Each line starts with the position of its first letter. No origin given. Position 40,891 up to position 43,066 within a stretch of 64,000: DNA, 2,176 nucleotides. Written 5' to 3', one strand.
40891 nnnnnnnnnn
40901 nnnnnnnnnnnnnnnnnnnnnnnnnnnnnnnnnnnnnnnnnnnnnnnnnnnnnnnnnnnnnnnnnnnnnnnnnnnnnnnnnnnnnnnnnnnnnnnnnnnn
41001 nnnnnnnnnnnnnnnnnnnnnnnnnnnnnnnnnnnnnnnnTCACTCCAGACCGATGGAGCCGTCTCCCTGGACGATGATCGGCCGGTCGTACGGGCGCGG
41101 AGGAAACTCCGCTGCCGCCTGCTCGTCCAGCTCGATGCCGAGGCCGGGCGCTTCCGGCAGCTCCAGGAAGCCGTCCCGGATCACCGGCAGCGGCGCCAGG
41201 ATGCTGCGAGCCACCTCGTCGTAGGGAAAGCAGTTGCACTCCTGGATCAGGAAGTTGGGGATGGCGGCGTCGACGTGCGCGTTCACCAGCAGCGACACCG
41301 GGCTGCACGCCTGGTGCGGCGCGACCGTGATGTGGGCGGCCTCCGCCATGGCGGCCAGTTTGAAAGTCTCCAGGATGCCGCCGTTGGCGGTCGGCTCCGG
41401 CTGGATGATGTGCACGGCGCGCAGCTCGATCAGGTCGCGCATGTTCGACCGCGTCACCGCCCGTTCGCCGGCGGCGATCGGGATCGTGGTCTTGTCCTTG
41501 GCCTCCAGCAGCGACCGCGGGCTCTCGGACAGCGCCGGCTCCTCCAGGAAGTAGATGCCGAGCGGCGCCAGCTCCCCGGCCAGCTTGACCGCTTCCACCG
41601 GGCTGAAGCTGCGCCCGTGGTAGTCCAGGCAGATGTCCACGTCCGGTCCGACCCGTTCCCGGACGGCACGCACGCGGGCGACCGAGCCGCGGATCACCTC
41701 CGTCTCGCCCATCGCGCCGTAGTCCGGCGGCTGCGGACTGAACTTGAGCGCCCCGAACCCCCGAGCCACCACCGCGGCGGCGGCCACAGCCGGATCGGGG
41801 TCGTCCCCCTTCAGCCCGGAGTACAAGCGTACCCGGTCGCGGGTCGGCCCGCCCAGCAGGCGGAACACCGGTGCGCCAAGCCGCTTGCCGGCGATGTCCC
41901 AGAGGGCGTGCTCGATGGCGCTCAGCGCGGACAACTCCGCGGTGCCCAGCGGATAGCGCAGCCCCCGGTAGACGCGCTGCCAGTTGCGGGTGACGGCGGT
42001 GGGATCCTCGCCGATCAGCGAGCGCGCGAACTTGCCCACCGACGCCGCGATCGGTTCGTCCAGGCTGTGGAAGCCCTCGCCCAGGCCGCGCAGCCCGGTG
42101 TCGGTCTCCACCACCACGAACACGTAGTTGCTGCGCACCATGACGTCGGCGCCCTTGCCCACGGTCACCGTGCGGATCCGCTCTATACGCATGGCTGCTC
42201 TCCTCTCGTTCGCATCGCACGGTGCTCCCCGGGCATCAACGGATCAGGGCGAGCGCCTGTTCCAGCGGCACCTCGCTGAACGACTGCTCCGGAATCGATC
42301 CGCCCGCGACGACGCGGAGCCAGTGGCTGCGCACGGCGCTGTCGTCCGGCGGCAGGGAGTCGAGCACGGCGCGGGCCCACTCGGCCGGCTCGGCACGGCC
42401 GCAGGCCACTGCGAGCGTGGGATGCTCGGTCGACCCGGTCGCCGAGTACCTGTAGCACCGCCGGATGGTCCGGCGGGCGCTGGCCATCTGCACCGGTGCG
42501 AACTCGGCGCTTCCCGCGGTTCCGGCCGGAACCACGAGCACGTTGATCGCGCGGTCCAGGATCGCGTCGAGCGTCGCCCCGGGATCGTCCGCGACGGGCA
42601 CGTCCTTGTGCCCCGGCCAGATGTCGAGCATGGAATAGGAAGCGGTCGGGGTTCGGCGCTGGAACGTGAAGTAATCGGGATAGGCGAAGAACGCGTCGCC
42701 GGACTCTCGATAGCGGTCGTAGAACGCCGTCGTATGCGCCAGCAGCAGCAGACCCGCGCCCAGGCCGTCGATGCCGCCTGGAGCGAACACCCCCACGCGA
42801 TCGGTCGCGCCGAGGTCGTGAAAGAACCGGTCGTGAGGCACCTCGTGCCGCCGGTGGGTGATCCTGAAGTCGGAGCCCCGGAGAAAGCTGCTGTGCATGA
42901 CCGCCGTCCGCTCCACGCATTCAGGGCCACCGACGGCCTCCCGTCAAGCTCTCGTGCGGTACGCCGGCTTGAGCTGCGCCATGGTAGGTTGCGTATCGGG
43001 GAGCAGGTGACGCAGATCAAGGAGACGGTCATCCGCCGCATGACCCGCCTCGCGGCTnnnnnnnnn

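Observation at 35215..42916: Stop/start-coupled five-gene operon: orphan protein, enolase-family enzyme, two cytoplasmic heparinase II/III-like paralogues, UxuA-like enzyme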

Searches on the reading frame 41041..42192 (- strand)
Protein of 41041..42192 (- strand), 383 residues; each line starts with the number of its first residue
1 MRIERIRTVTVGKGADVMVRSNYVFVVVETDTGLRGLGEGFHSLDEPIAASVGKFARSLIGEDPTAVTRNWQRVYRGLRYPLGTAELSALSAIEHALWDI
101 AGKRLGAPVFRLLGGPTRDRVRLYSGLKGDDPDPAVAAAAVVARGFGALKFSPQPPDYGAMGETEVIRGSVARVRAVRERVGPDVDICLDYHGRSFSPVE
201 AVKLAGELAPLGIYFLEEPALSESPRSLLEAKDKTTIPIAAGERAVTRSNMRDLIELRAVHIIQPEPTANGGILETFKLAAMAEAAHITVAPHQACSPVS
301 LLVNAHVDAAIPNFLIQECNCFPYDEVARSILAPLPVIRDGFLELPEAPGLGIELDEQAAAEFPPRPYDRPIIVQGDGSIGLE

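Call 4: search_protein_families(library=pfam, proteins=[window:41041-42192:-], max_evalue=0.1)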
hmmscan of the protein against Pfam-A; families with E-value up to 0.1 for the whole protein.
window:41041-42192:- (383 aa): 2 families
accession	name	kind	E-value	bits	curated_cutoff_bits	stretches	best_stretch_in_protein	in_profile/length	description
PF13378.12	MR_MLE_C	-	3.4e-59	200.6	29.4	1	137-359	6-219/219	Enolase C-terminal domain-like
PF02746.21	MR_MLE_N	-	2.6e-17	63.6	22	1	19-114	24-117/117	Mandelate racemase / muconate lactonizing enzyme, N-terminal domain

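Call 5: search_protein_families(library=ncbifam, proteins=[window:41041-42192:-], max_evalue=0.1)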
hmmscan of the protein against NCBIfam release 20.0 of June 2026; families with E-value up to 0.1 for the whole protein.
window:41041-42192:- (383 aa): 14 families
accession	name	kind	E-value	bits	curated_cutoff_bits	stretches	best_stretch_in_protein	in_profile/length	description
NF010624.0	PRK14017.1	equivalog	2.1e-82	277.3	311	1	18-380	10-379/382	galactonate dehydratase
NF040790.2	glucon_galact_dh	equivalog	2.2e-68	230.9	750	1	18-361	20-367/390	bifunctional D-gluconate/D-galactonate dehydratase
NF043051.1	ManoateDhtManD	equivalog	2.1e-57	194.8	550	2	174-379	195-399/403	D-mannonate dehydratase ManD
NF011654.0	PRK15072.1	subfamily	4.5e-55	187.2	430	2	174-380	196-401/404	D-galactonate dehydratase family protein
NF040866.1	AraD_Arch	equivalog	2e-39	135.7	650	1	23-361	34-367/372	arabinonate dehydratase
NF011968.0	PRK15440.1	equivalog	1.3e-32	113.2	393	1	43-361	77-389/395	L-rhamnonate dehydratase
NF047820.1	TalGalacDh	equivalog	8.5e-32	110.5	500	1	18-361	33-362/371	L-talarate/galactarate dehydratase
TIGR02534.1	mucon_cyclo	subfamily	3e-25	89.1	334.95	1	24-360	30-362/368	muconate/chloromuconate family cycloisomerase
NF043002.1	HProlDhtase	equivalog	1e-15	57.5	500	1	25-356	35-355/366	cis-3-hydroxy-L-proline dehydratase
TIGR03247.1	glucar-dehydr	equivalog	3.9e-11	42.3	828.7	1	170-360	212-402/441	glucarate dehydratase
NF042940.1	racemase_DgcA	equivalog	5.6e-09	35.7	400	1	88-290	83-266/323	N-acetyl-D-Glu racemase DgcA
TIGR01928.1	menC_lowGC_arch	equivalog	1.9e-06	27.2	200.65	1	183-290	173-278/325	o-succinylbenzoate synthase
NF041118.1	A_G_epim_Thtga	equivalog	2.4e-06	26.9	500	1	20-290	28-287/341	L-Ala-D/L-Glu epimerase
NF002782.0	PRK02901.1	equivalog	9.1e-05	21.6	288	1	168-292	118-240/328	o-succinylbenzoate synthase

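Call 46: search_solved_structures(query=window:41041-42192:-, max_evalue=1e-30)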
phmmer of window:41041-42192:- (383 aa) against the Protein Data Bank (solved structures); distinct sequences matched with E-value up to 1e-30: 49.
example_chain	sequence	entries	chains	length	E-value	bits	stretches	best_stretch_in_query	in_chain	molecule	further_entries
3rr1_A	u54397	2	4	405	2.1e-60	208.1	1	22-380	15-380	Putative D-galactonate dehydratase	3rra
2qq6_A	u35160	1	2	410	1.8e-57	198.5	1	35-363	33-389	Mandelate racemase/muconate lactonizing enzyme-like protein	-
2poz_A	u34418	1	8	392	8.8e-53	183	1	22-355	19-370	Putative dehydratase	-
4jn7_A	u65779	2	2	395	6.9e-52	180.1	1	23-379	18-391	ENOLASE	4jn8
2pod_A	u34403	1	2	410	5.3e-49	170.6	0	169-356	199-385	Mandelate racemase / muconate lactonizing enzyme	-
3t4w_A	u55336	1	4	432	3.6e-47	164.6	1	22-364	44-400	Mandelate racemase/muconate lactonizing enzyme family protein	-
2o56_A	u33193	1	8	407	1.2e-45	159.6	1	22-364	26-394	Putative mandelate racemase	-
2ox4_A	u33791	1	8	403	2.2e-45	158.7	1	24-358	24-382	Putative mandelate racemase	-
2gl5_A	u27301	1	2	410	1.3e-44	156.1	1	16-363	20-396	putative dehydratase protein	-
4e6m_A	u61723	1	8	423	1.6e-44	155.9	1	16-363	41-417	Putative dehydratase protein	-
4e5t_A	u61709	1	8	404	1.7e-44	155.7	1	1-364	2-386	Mandelate racemase / muconate lactonizing enzyme, C-terminal domain protein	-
4e4u_A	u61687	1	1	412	9.7e-44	153.3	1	23-376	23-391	Mandalate racemase/muconate lactonizing enzyme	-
3rcy_A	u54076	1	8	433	1.4e-43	152.7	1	23-362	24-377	Mandelate racemase/muconate lactonizing enzyme-like protein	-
4k2s_A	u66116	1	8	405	4.4e-42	147.8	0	174-378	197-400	D-mannonate dehydratase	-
4j3z_A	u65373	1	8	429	8.2e-42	146.9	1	23-360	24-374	Mandelate racemase/muconate lactonizing enzyme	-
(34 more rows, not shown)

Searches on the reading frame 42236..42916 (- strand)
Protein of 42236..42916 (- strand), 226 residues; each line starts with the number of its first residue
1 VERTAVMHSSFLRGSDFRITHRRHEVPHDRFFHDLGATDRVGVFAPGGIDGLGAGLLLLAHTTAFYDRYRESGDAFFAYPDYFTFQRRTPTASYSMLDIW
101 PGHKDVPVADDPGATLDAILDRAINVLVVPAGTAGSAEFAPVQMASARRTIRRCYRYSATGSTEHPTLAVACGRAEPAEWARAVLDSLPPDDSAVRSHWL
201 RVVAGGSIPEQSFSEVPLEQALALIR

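Call 4: search_protein_families(library=pfam, proteins=[window:42236-42916:-], max_evalue=0.1)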
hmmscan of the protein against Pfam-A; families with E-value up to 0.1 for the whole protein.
window:42236-42916:- (226 aa): 0 families

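Call 5: search_protein_families(library=ncbifam, proteins=[window:42236-42916:-], max_evalue=0.1)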
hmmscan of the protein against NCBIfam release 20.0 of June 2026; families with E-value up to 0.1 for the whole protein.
window:42236-42916:- (226 aa): 0 families

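Call 25: find_homologous_proteins(query=window:42236-42916:-, max_evalue=0.001)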
Query window:42236-42916:- (226 aa): 138 proteins with E <= 0.001 among 4128 candidates; the best 120 are listed.
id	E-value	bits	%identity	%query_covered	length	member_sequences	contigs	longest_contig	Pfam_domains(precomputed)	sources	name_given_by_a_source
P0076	9.2e-139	479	96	97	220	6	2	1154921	-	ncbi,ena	-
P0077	9.3e-137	472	95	97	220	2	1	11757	-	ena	-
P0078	3.0e-129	447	90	97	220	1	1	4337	-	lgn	-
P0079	3.0e-129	447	91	97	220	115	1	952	-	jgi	jgi:hypothetical protein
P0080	1.5e-126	439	88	97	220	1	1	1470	-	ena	-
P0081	3.3e-126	437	88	97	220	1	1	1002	-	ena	-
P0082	6.4e-126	436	88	97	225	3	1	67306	-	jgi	-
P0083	6.7e-126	436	88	97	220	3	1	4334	-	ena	-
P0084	9.6e-126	436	89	97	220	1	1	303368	-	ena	-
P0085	9.7e-126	436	89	97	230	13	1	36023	-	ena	-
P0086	6.0e-124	430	87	97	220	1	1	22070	-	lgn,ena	-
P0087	4.4e-123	427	87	97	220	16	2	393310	-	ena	-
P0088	5.6e-122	424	86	97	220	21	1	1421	-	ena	-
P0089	4.1e-120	418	85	97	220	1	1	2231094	-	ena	-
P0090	7.0e-120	417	85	97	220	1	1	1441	-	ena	-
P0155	8.9e-54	201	47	96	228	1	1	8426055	-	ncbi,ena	-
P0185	1.9e-48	183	43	97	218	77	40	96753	-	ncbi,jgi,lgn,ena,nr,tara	ncbi:MAG: hypothetical protein HN780_06060 [Gemmatimonadetes bacterium]|jgi:hypothetical protein|nr:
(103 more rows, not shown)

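Call 26: find_encoding_contigs(protein=P0185, flank=6000, max_places=4)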
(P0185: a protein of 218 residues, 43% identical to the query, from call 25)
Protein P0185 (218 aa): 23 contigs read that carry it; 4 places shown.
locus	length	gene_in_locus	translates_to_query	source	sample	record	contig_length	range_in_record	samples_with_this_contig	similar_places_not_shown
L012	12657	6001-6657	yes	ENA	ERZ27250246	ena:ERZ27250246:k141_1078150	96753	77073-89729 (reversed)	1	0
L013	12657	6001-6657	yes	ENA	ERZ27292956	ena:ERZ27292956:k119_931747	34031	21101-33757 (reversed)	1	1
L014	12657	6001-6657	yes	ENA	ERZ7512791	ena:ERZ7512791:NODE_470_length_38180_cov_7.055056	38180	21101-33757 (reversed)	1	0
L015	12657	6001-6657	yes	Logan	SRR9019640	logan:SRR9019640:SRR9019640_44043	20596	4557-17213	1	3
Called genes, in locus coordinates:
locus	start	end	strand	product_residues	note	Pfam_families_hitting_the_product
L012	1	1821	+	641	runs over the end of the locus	PF20581:DUF6785, PF20580:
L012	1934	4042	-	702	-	PF05378:Hydant_A_N, PF01968:Hydantoinase_A, PF19278:Hydant_A_C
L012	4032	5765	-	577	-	PF02538:Hydantoinase_B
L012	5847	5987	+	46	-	-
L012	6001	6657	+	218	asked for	-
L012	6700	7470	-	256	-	PF04909:Amidohydro_2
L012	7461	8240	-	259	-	PF04909:Amidohydro_2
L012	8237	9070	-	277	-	PF04909:Amidohydro_2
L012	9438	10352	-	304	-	PF13088:BNR_2 (weak)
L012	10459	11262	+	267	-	PF05721:PhyH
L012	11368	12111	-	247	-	PF00190:Cupin_1 (faint), PF12852:Cupin_6 (faint), PF01050:MannoseP_isomer (faint), PF02311:AraC_binding (weak), PF05899:Cupin_3 (faint), PF07883:Cupin_2, PF16867:DMSP_lyase (faint), PF07883:Cupin_2, +1 more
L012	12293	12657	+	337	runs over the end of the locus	PF10282:Lactonase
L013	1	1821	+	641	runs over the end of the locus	PF20581:DUF6785, PF20580:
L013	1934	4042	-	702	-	PF05378:Hydant_A_N, PF01968:Hydantoinase_A, PF19278:Hydant_A_C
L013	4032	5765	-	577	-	PF02538:Hydantoinase_B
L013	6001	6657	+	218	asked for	-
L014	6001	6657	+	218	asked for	-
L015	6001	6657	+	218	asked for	-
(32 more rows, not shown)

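Call 27: find_encoding_contigs(protein=P0155, flank=8000, max_places=1)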
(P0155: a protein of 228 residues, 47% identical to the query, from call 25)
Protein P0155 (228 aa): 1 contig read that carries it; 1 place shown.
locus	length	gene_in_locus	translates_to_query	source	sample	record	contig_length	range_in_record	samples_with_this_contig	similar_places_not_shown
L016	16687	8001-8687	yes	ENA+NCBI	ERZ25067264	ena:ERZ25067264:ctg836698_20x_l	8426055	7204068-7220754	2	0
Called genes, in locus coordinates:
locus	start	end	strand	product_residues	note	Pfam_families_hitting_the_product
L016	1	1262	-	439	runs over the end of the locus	PF03577:Peptidase_C69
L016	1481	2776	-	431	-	PF07690:MFS_1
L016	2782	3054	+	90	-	-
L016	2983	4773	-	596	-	PF00664:ABC_membrane, PF02463:SMC_N (faint), PF00005:ABC_tran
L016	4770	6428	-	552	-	PF00664:ABC_membrane, PF00005:ABC_tran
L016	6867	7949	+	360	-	PF13384:HTH_23, PF13412:HTH_24 (faint), PF13518:HTH_28 (weak), PF13551:HTH_29, PF13565:HTH_32, PF13358:DDE_3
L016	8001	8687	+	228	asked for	-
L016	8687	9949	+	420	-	PF13360:PQQ_2, PF13570:Beta-prop_ACSF4 (faint), PF01011:PQQ (faint), PF13360:PQQ_2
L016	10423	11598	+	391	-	PF13542:HTH_Tnp_ISL3, PF01610:DDE_Tnp_ISL3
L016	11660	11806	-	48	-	-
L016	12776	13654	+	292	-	-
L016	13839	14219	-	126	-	PF13589:HATPase_c_3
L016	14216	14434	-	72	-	-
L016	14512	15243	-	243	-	PF13358:DDE_3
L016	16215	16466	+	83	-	-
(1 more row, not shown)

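Call 44: search_solved_structures(query=A3, max_evalue=10)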
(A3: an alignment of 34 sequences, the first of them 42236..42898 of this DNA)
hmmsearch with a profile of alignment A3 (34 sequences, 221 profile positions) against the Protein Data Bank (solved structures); distinct sequences matched with E-value up to 10: 0.

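Call 50: predict_structure(alignment_id=A3)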
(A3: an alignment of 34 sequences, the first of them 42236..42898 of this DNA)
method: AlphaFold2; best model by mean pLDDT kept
length: 220 residues; sequences in the alignment: 34
mean_pLDDT: 92.9   pTM: 0.90
mean pLDDT of the five models: 92.9, 91.6, 91.4, 91.3, 91.0
residues with pLDDT >= 90: 177; 70-90: 36; 50-70: 7; < 50: 0
segments of 3 or more residues with pLDDT < 50: none
pLDDT, mean of each block of 10 residues (from residue 1): 81 98 92 93 97 93 78 85 93 86 96 97 91 94 97 96 97 96 94 97 97 95
secondary structure, 60 per line:
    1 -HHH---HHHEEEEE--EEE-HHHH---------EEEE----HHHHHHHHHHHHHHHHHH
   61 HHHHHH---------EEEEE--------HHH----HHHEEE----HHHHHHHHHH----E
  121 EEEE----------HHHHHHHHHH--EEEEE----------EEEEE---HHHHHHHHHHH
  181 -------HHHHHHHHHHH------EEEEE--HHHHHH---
elements in order: E11-15 E18-20 H22-25 E35-38 H43-66 E76-80 E99-101 H106-115 E120-124 H135-144 E147-151 E162-166 H170-180 H188-198 E205-209 H212-217

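Call 53: fold_search(model_id=the predicted structure, library=pdb)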
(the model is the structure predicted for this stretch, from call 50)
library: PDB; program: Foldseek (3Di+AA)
matches with E <= 10: 1019; with E <= 0.001: 0
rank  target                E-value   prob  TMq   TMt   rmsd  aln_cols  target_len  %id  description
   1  3auf                  1.4e-02  0.66  0.30  0.30  11.0       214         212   13  Crystal structure of glycinamide ribonucleotide transformylase 1 from Symbiobacterium toebii (released 2012-03-07)
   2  3ke3                  1.8e-02  0.30  0.23  0.16  17.3       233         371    9  Crystal structure of Putative serine-pyruvate aminotransferase (YP_263484.1) from PSYCHROBACTER ARCTICUM 273-4 at 2.20 A (released 2009-11-03)
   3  6hcd_B                2.8e-02  0.66  0.25  0.37   8.1       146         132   10  Structure of universal stress protein from Archaeoglobus fulgidus (released 2018-08-29)
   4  3guc_B                4.2e-02  0.57  0.31  0.31  11.6       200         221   11  Human Ubiquitin-activating Enzyme 5 in Complex with AMPPNP (released 2009-05-26)
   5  1fmt_A                5.0e-02  0.28  0.25  0.20  12.0       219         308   11  METHIONYL-TRNAFMET FORMYLTRANSFERASE FROM ESCHERICHIA COLI (released 1998-01-28)
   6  4xfd                  5.7e-02  0.20  0.26  0.23  13.2       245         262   13  Crystal Structure of a NH(3)-dependent NAD(+) synthetase from Pseudomonas aeruginosa (released 2015-01-14)
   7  6c8q_F                8.6e-02  0.23  0.31  0.27  12.0       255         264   13  Crystal structure of NAD synthetase (NadE) from Enterococcus faecalis in complex with NAD+ (released 2018-02-14)
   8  6geb_A                8.6e-02  0.11  0.19  0.14  16.1       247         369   10  X-ray structure of the Legionella pneumophila ATPase DotB (released 2018-05-30)
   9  3guc_A                9.1e-02  0.35  0.30  0.28  11.5       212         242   10  Human Ubiquitin-activating Enzyme 5 in Complex with AMPPNP (released 2009-05-26)
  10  6h78_H                9.1e-02  0.23  0.28  0.23  13.5       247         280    8  E1 enzyme for ubiquitin like protein activation. (released 2018-10-31)
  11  6c8q_H                9.7e-02  0.28  0.25  0.21   9.4       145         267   15  Crystal structure of NAD synthetase (NadE) from Enterococcus faecalis in complex with NAD+ (released 2018-02-14)
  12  9qn5_C                1.0e-01  0.21  0.21  0.16   9.7       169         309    9  Crystal structure of human SUMO E1 with small unit cell parameters in the P1 21 1 space group. (released 2026-04-08)
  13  6c8q_A                1.0e-01  0.15  0.27  0.24  12.4       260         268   12  Crystal structure of NAD synthetase (NadE) from Enterococcus faecalis in complex with NAD+ (released 2018-02-14)
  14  7uq0_B                1.2e-01  0.25  0.25  0.19  10.8       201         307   12  Putative periplasmic iron siderophore binding protein FecB (Rv3044) from Mycobacterium tuberculosis (released 2022-10-05)
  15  6c8q_D                1.2e-01  0.16  0.28  0.24  12.6       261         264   12  Crystal structure of NAD synthetase (NadE) from Enterococcus faecalis in complex with NAD+ (released 2018-02-14)
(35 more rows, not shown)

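Call 60: search_protein_representatives(alignment_id=A3)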
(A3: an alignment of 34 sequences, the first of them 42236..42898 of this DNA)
Query: 34 sequences, 221 profile positions. Proteins with E-value up to 0.001 (for the whole library): 526; up to 1e-10: 370; up to 1e-30: 92. The best 150 are listed.
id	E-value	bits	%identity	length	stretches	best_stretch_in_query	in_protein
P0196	2.0e-91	321.9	-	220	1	1-221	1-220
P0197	7.8e-91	320.0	-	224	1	1-221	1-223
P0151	6.9e-86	303.8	-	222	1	1-221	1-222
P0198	5.5e-84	297.6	-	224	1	1-221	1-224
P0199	5.1e-81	287.9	-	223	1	1-221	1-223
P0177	1.6e-80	286.3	-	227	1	1-221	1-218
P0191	4.5e-78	278.3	-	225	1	1-219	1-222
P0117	4.0e-76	271.9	-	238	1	1-164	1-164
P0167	6.4e-76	271.2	-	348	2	66-221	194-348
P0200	4.5e-75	268.4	-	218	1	1-221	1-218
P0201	3.8e-73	262.1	-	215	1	1-221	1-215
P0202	7.0e-73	261.3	-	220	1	1-221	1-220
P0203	2.2e-71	256.4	-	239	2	1-130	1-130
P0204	4.9e-71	255.2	-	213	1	1-214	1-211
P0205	2.2e-69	249.9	-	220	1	2-221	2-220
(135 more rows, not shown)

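Call 62: list_cluster_members(proteins=[window:42236-42898:-, window:41041-42192:-, P0049, window:36210-38507:-, window:35215-36219:-])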
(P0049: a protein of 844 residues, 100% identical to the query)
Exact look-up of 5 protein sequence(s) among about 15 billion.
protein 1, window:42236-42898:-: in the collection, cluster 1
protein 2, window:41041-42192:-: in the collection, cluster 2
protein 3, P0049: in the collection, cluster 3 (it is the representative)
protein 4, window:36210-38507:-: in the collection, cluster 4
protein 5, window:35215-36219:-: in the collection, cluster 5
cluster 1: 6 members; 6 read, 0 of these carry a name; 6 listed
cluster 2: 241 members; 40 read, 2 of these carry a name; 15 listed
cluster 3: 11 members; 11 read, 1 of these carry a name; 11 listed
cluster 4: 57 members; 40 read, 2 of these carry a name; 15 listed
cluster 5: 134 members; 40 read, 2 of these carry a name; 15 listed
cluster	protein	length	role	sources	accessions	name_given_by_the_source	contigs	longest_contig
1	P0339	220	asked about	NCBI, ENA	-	-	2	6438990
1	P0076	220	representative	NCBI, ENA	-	-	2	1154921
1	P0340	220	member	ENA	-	-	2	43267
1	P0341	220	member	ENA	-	-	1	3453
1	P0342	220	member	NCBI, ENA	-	-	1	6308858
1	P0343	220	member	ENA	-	-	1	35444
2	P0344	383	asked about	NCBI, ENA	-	-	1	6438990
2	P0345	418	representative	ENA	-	-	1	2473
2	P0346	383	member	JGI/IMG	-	galactonate dehydratase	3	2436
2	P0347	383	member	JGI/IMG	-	galactonate dehydratase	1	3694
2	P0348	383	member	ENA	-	-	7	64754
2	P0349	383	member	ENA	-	-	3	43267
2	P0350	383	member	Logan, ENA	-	-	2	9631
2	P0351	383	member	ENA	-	-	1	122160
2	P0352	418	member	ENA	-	-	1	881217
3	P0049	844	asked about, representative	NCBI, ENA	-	-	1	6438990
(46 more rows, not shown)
